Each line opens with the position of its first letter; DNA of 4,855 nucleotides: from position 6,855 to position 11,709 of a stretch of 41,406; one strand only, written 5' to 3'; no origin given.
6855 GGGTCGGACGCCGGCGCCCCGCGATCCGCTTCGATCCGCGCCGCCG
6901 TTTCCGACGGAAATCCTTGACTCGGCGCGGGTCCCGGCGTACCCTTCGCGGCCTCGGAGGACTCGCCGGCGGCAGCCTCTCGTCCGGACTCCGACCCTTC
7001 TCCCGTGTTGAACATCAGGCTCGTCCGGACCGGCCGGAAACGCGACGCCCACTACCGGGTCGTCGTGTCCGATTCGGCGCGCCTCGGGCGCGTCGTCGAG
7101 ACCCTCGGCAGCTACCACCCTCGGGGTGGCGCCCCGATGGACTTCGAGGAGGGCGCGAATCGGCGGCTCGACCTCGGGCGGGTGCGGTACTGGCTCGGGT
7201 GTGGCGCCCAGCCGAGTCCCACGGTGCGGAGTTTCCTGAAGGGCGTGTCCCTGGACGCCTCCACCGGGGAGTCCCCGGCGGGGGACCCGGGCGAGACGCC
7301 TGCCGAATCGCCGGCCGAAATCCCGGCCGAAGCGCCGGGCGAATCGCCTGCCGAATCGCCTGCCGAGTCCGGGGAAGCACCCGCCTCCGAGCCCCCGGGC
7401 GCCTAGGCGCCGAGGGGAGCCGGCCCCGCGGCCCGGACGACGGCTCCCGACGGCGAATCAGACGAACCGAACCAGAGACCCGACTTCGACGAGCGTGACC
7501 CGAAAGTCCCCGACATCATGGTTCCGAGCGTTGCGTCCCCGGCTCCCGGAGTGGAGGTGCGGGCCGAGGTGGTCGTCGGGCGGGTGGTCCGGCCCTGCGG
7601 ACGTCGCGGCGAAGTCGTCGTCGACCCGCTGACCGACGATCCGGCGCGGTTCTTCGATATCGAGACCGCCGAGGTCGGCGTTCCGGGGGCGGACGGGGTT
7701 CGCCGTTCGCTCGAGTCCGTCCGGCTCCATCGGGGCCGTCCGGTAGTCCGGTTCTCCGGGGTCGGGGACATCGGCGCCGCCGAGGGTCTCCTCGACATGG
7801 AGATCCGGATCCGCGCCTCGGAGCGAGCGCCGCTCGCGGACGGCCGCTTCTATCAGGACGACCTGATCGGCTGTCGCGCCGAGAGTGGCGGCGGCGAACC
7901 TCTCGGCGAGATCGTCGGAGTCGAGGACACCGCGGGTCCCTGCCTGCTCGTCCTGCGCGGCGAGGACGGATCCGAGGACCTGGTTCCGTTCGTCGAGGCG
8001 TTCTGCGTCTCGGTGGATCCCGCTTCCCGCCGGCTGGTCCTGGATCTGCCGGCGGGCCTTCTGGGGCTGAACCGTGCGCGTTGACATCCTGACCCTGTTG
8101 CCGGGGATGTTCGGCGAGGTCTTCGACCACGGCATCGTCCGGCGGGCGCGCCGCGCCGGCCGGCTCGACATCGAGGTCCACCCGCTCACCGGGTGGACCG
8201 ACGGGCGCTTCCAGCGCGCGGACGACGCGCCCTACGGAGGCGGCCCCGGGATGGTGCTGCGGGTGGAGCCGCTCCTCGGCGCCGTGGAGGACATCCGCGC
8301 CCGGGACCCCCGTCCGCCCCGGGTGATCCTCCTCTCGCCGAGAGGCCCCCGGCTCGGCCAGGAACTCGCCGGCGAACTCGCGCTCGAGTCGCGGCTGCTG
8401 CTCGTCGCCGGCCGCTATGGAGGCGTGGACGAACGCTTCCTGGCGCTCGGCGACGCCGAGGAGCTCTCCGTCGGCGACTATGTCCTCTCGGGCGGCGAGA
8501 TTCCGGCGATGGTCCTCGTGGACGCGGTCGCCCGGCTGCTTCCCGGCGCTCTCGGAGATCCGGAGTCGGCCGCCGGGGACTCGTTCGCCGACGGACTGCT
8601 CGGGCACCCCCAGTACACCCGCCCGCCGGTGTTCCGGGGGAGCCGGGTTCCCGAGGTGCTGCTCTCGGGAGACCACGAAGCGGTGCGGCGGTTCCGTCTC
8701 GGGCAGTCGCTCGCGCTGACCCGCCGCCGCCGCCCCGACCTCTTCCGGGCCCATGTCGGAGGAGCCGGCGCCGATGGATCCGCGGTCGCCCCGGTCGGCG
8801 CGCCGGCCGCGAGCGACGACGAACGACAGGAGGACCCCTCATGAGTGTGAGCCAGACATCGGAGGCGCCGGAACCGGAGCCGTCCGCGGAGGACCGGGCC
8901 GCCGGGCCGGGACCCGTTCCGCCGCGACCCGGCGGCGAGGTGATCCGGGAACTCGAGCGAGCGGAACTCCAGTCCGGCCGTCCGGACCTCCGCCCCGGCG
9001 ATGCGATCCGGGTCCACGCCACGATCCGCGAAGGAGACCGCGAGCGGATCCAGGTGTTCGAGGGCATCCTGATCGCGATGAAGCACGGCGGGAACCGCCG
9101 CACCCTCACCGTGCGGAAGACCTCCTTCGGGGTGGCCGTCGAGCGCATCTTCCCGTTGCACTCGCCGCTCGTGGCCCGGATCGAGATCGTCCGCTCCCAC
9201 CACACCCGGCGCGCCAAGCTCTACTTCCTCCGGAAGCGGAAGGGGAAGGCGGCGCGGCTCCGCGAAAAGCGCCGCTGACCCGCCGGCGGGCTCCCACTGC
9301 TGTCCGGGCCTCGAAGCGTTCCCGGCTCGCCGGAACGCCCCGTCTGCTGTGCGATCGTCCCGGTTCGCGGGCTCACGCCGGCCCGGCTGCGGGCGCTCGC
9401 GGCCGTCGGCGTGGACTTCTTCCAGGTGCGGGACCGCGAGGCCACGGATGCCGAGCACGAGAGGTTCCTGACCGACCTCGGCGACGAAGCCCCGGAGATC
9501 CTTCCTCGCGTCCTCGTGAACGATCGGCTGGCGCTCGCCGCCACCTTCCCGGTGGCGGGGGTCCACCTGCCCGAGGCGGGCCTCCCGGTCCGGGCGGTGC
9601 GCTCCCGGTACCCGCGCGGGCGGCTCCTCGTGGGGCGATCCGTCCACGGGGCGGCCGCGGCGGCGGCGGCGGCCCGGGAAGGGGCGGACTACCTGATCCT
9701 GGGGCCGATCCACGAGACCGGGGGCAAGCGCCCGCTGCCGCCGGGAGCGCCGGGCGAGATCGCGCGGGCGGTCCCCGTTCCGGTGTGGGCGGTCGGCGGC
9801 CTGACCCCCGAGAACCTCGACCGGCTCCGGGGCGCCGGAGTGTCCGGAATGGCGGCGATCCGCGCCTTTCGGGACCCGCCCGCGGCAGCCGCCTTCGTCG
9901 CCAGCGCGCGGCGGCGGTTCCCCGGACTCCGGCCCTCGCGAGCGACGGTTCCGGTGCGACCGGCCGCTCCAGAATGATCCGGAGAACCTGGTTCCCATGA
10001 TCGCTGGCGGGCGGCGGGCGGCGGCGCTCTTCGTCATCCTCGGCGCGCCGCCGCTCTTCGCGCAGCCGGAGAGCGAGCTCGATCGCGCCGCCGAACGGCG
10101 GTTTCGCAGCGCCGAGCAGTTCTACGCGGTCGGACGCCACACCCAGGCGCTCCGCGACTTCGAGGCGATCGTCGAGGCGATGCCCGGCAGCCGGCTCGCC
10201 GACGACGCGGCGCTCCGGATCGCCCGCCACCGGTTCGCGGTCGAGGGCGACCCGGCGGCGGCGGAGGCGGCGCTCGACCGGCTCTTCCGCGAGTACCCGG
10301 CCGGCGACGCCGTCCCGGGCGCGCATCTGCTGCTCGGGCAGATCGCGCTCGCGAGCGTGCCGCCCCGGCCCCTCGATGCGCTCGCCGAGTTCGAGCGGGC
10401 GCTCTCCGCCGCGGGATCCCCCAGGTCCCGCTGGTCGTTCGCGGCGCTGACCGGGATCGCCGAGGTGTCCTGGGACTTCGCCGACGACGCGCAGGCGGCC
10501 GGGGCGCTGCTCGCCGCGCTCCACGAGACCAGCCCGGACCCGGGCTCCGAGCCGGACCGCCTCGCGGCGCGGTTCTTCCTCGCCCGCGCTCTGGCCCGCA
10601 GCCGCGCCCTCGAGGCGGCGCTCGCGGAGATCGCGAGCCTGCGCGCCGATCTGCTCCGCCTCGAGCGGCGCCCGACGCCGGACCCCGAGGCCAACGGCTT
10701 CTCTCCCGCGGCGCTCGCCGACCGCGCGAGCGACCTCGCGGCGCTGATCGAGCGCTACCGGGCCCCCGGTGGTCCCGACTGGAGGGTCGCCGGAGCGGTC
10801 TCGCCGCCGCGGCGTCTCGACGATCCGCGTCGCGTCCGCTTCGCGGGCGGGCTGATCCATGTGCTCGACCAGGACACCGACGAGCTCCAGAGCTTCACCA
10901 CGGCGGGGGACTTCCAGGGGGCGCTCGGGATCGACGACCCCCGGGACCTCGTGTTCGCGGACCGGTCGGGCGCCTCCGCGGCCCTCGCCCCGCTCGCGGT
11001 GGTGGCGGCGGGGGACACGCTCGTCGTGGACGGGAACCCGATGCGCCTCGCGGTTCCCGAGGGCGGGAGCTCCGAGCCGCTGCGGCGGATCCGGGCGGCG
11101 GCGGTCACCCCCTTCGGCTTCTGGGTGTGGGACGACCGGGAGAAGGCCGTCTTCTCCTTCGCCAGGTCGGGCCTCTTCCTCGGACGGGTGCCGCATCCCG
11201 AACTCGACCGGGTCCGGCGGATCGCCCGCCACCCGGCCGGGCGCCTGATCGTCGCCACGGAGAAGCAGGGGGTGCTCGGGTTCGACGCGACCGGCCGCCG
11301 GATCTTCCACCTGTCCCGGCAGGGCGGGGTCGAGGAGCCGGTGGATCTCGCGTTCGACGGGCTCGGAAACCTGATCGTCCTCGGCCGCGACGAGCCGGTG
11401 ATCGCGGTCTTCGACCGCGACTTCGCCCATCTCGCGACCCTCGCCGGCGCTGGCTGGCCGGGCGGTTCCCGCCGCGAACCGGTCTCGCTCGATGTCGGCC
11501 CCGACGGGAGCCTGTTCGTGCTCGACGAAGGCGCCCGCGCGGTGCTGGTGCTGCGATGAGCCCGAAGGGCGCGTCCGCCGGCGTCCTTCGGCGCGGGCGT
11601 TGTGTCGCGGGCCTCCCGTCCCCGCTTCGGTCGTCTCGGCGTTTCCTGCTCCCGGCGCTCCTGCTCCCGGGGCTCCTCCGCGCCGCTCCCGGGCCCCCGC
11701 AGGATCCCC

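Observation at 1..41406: Nine copies of an unclassified ~209-bp TIR-bounded element in 41 kb (about one per 4.6 kb)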

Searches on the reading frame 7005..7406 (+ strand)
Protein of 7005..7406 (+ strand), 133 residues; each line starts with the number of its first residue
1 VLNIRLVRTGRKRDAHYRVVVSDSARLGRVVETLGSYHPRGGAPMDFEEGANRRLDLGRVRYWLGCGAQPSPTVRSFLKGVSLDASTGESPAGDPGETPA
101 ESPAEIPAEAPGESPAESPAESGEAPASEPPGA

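Call 72: search_protein_families(library=pfam, proteins=[window:7005-7406:+], max_evalue=0.0001)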
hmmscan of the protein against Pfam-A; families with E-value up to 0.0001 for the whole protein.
window:7005-7406:+ (133 aa): 1 family
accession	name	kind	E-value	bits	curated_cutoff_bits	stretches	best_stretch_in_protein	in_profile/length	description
PF00886.24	Ribosomal_S16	-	5e-14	52.4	27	1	8-71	1-62/62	Ribosomal protein S16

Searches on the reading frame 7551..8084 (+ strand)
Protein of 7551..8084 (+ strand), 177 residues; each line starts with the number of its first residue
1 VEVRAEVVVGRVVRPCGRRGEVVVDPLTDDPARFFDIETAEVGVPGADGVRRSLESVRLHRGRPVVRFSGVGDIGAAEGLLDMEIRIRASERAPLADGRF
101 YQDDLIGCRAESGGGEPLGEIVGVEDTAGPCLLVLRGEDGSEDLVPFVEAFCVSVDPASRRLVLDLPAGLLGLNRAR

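Call 72: search_protein_families(library=pfam, proteins=[window:7551-8084:+], max_evalue=0.0001)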
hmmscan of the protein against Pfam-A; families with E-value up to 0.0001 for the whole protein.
window:7551-8084:+ (177 aa): 2 families
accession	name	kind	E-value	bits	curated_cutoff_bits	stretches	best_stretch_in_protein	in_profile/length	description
PF24986.1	PRC_RimM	-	6.3e-18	64.6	27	1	103-170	2-69/69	RimM PRC barrel domain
PF01782.24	RimM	-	1.4e-14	54.6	23.5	1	8-90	1-83/84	RimM N-terminal domain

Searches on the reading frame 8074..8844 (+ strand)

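Call 72: search_protein_families(library=pfam, proteins=[window:8074-8844:+], max_evalue=0.0001)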
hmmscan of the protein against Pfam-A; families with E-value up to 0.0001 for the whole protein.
window:8074-8844:+ (256 aa): 1 family
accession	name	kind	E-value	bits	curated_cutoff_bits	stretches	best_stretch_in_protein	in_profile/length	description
PF01746.26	tRNA_m1G_MT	-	1.7e-44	152.3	27.3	1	24-221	3-195/195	tRNA (Guanine-1)-methyltransferase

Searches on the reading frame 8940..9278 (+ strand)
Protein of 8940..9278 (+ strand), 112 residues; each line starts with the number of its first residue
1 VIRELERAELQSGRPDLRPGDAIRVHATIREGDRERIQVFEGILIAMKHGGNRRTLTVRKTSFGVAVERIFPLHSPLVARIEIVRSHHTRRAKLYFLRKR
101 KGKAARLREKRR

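Call 72: search_protein_families(library=pfam, proteins=[window:8940-9278:+], max_evalue=0.0001)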
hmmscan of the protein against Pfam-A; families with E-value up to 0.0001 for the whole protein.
window:8940-9278:+ (112 aa): 1 family
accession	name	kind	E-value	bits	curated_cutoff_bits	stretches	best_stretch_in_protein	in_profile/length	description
PF01245.26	Ribosomal_L19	-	2.3e-42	143.9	22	1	1-110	2-111/111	Ribosomal protein L19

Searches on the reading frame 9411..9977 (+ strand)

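Call 72: search_protein_families(library=pfam, proteins=[window:9411-9977:+], max_evalue=0.0001)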
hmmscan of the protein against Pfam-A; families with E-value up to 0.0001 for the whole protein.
window:9411-9977:+ (188 aa): 1 family
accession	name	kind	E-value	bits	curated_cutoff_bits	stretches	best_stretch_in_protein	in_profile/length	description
PF02581.23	TMP-TENI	-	1.4e-28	100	27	1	2-152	27-179/180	Thiamine monophosphate synthase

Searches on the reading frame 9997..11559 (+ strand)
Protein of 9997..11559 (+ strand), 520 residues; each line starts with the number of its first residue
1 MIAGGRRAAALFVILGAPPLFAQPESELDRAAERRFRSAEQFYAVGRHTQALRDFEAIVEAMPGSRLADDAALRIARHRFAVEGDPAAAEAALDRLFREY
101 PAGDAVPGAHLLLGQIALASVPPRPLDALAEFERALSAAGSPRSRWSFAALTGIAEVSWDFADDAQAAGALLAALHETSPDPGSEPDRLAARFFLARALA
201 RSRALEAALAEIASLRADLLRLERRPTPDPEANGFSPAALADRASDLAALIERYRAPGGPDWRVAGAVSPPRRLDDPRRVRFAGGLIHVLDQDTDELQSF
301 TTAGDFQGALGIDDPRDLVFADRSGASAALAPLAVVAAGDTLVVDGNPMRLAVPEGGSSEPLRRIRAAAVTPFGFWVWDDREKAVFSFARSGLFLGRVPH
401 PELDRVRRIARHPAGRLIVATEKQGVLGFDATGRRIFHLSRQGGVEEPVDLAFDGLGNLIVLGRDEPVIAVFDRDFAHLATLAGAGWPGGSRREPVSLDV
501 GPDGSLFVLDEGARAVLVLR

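Call 21: search_protein_families(library=pfam, proteins=[window:9997-11559:+])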
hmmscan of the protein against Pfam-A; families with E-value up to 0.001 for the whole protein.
window:9997-11559:+ (520 aa): 1 family
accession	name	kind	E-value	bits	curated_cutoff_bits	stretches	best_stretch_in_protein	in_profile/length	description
PF14559.12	TPR_19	-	0.00015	22.5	25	0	44-102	3-57/68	Tetratricopeptide repeat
